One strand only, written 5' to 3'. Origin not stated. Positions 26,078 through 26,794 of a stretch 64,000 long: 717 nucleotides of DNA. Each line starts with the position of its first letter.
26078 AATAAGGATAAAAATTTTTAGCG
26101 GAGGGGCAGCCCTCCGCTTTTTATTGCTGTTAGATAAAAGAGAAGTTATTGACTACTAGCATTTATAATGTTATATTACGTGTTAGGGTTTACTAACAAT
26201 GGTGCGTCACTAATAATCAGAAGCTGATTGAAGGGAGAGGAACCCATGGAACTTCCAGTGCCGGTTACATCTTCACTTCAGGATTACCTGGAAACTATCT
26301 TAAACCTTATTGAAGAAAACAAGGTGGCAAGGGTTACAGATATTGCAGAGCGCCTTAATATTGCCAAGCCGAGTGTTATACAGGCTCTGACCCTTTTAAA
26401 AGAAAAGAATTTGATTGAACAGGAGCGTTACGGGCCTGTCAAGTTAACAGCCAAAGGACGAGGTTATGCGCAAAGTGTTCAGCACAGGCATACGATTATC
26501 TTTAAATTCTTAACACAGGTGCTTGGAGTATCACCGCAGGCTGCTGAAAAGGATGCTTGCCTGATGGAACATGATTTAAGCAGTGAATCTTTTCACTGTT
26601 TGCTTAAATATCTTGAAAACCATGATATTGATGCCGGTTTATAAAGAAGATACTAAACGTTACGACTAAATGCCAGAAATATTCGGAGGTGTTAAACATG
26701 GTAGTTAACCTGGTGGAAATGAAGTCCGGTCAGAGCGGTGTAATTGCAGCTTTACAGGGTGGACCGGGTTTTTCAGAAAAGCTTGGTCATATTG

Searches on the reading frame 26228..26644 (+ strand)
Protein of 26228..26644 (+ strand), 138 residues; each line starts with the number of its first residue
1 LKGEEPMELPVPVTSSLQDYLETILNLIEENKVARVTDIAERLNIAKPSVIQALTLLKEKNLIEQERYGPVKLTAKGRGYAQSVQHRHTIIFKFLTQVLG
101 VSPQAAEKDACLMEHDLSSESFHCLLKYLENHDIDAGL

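Call 28: search_protein_families(library=pfam, proteins=[window:26228-26644:+], max_evalue=0.000001)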
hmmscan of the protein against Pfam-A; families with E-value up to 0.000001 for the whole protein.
window:26228-26644:+ (138 aa): 2 families
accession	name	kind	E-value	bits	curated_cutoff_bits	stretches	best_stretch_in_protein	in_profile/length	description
PF02742.21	Fe_dep_repr_C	-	7.4e-15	55.2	27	1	74-133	1-60/70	Iron dependent repressor, metal binding and dimerisation domain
PF01325.25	Fe_dep_repress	-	2e-14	54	26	1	14-69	3-58/60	Iron dependent repressor, N-terminal DNA binding domain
